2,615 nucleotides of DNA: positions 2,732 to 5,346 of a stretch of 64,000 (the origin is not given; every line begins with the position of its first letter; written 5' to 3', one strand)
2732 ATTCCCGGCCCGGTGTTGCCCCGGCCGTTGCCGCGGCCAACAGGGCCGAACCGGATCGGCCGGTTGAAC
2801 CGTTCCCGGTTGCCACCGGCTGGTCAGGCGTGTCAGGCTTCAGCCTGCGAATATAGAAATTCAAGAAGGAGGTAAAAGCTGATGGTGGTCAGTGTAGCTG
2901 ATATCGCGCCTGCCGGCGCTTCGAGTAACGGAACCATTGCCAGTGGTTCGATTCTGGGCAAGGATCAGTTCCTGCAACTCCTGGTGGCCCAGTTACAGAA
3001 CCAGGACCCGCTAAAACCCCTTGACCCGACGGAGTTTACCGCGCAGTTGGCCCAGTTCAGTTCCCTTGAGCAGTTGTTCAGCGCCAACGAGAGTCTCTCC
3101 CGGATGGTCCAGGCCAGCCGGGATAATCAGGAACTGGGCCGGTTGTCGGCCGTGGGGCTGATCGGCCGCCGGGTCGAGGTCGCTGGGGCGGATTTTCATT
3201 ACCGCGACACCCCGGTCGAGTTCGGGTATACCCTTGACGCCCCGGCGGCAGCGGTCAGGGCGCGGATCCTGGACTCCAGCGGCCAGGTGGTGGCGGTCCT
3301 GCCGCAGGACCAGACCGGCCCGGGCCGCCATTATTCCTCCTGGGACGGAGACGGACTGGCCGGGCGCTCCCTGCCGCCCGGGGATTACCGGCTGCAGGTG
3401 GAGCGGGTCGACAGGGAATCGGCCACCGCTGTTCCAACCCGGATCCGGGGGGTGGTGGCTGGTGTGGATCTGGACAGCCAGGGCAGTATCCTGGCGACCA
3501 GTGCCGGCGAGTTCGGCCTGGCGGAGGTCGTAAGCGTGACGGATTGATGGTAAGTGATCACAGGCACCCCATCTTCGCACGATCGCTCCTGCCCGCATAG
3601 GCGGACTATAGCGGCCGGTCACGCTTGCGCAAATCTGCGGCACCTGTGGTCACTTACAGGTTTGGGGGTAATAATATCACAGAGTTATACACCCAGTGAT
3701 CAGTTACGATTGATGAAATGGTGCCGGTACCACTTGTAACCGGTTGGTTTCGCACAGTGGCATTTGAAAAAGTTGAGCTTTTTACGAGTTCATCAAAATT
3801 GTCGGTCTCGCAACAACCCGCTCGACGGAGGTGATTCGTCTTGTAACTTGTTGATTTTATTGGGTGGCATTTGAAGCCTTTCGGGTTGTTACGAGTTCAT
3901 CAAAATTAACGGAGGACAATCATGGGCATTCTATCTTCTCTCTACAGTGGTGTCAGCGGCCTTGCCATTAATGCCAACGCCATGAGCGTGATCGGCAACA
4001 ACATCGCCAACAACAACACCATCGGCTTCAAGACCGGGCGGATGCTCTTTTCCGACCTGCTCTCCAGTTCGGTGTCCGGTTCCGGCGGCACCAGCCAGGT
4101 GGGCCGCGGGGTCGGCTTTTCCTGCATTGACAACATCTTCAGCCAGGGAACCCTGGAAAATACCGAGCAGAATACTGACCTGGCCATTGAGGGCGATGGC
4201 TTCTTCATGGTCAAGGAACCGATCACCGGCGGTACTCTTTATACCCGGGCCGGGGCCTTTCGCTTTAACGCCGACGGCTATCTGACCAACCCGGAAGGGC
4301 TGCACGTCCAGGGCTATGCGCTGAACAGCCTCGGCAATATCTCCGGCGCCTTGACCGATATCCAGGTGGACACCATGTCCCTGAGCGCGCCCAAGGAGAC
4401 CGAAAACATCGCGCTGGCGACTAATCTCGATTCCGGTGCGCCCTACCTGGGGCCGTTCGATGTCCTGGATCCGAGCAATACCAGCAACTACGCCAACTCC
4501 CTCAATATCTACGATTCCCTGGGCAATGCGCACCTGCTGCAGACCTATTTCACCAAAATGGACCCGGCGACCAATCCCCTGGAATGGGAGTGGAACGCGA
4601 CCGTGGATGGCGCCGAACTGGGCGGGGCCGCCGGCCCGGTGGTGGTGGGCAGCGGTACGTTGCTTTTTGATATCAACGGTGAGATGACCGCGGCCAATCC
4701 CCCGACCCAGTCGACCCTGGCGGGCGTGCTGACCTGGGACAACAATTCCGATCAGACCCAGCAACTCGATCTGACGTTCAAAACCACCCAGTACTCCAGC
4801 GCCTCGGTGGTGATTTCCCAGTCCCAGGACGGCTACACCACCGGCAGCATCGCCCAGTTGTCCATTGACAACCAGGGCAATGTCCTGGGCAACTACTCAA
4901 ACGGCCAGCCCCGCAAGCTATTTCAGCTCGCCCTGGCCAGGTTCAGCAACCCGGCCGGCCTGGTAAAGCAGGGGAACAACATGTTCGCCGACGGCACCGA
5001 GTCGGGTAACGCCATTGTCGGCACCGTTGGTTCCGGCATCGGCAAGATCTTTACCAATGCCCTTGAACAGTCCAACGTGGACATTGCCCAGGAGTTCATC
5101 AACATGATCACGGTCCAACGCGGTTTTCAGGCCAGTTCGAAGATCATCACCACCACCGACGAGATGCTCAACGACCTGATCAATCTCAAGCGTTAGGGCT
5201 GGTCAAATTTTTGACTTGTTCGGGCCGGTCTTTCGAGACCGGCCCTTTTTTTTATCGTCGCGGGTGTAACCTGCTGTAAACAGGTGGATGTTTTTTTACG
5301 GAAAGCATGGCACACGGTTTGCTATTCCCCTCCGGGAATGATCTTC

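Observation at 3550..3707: Diverged family-A copy shows compensatory changes in all three arms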

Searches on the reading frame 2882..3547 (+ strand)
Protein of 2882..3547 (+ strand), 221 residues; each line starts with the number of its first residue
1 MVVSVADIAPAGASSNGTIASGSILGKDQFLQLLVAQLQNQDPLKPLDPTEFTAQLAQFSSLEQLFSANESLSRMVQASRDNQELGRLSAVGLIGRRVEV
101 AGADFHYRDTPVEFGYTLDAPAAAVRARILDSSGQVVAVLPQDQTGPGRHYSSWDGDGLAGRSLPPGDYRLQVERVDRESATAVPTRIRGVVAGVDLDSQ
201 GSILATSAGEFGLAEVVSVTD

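Call 46: find_encoding_contigs(protein=window:2882-3547:+, flank=3000, max_places=6)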
Protein window:2882-3547:+ (221 aa): no gene with exactly this product is on record in the collection.
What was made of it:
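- Tried and rejected: The protein is not on record (call 46), so the window's own genome was not identified.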

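Call 62: find_homologous_proteins(query=window:2882-3547:+, max_evalue=1e-20)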
Query window:2882-3547:+ (221 aa): 3072 proteins with E <= 1e-20 among 8000 candidates; the best 120 are listed.
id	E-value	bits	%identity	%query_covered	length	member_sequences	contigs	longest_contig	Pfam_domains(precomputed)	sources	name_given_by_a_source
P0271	6.0e-135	466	100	100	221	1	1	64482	PF03963.20,PF13861.13,PF13860.13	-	-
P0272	1.8e-113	395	83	100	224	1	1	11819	PF03963.20,PF13861.13,PF13860.13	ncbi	-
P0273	6.5e-102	358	76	100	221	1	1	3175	PF03963.20,PF13861.13,PF13860.13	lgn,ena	-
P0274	5.9e-84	299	69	91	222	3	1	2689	PF03963.20,PF13861.13,PF13860.13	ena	-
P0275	4.6e-78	280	62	100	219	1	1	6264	PF03963.20,PF13860.13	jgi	-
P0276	6.8e-75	269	60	100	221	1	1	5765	PF03963.20,PF13861.13,PF13860.13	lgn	-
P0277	1.2e-73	265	61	100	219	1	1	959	PF03963.20,PF13860.13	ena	-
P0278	1.0e-72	262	58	94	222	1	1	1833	PF03963.20,PF13861.13,PF13860.13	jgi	-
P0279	3.6e-67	244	55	99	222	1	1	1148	PF03963.20,PF13860.13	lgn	-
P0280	4.1e-67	244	60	90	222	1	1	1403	PF03963.20,PF13861.13,PF13860.13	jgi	jgi:flagellar basal-body rod modification protein FlgD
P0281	4.6e-63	231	58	89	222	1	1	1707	PF03963.20,PF13861.13,PF13860.13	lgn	-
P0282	2.6e-62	228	57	90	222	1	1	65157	PF03963.20,PF13860.13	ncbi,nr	ncbi:MAG: flagellar hook assembly protein FlgD [Desulfobulbaceae bacterium]|nr:flagellar hook assemb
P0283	3.2e-62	228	57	89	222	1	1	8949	PF03963.20,PF13861.13,PF13860.13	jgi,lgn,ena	-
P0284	2.6e-61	225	55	89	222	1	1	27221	PF03963.20,PF13861.13,PF13860.13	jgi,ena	-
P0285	3.2e-61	225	54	99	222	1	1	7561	PF03963.20,PF13861.13,PF13860.13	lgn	-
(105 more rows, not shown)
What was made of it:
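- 2882..3547 (+): flgD (Pfam FlgD, FlgD_ig, FLgD_tudor). Call 62.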

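Call 63: find_encoding_contigs(protein=P0272, flank=2500, max_places=2)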
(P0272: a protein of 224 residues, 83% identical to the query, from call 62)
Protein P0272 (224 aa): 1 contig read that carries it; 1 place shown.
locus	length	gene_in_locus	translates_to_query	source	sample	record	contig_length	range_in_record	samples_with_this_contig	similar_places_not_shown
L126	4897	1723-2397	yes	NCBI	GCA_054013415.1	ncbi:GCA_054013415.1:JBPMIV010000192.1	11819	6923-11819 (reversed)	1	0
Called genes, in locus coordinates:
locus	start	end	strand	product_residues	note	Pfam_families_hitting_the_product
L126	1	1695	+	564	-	?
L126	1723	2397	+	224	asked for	PF03963:FlgD, PF13861:FLgD_tudor (weak), PF13860:FlgD_ig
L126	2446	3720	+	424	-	PF00460:Flg_bb_rod (weak), PF22692:LlgE_F_G_D1, PF07559:FlgE_D2, PF06429:Flg_bbr_C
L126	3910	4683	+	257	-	PF01618:MotA_ExbB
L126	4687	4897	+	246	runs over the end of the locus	PF13677:MotB_plug, PF00691:OmpA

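Call 64: find_encoding_contigs(protein=P0273, flank=2500, max_places=2)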
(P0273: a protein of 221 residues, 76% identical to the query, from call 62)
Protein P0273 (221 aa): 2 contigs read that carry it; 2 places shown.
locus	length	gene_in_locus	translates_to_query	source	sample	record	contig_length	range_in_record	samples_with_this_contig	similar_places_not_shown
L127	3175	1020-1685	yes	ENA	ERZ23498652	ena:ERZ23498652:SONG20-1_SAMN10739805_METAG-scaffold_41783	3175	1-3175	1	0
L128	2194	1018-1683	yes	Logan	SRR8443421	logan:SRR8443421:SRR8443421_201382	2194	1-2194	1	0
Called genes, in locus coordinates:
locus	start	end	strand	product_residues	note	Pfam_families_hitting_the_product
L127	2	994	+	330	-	?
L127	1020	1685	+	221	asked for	PF03963:FlgD, PF13861:FLgD_tudor, PF13860:FlgD_ig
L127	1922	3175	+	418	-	?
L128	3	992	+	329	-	?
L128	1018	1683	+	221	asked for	PF03963:FlgD, PF13861:FLgD_tudor, PF13860:FlgD_ig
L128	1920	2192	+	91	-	?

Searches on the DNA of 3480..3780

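Call 73: search_rna_families(source=window, start=3480, end=3780, threshold=evalue, max_evalue=1)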
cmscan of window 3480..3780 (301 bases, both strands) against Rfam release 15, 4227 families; matches with E-value up to 1: 0.
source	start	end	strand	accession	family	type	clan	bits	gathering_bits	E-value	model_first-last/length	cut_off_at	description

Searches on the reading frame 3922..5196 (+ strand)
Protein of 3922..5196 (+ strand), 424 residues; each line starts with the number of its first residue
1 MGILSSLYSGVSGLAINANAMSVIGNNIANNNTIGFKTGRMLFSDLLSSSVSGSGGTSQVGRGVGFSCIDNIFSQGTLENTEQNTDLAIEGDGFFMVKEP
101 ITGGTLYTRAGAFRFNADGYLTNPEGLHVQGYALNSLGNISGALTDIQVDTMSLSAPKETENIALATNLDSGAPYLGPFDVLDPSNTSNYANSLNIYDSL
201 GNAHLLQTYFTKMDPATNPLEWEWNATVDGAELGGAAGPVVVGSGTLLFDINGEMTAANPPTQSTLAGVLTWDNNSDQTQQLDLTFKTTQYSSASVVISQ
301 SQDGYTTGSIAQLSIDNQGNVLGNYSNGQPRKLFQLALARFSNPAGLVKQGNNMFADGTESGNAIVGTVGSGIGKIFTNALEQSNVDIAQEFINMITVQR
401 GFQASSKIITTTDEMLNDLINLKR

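Call 87: search_protein_families(library=pfam, proteins=[window:3922-5196:+], max_evalue=0.00001)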
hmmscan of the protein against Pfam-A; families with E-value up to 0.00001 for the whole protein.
window:3922-5196:+ (424 aa): 4 families
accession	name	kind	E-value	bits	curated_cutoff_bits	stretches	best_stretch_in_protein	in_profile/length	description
PF07559.19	FlgE_D2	-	2.5e-26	93.3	22.7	1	168-305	1-142/142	Flagellar basal body protein FlaE D2 domain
PF06429.18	Flg_bbr_C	-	2.3e-17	62.6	23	1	380-422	4-46/46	Flagellar basal body rod FlgEFG protein C-terminal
PF22692.1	LlgE_F_G_D1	-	1.2e-14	54.6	27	1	88-151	1-49/64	Flagellar hook protein FlgE/F/G D1 domain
PF00460.25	Flg_bb_rod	-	3.6e-07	30.5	20.7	1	7-37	1-31/31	Flagella basal body rod protein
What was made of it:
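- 3922..5196 (+): flgE (Pfam FlgE_D2, Flg_bbr_C, Flg_bb_rod). Call 87.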
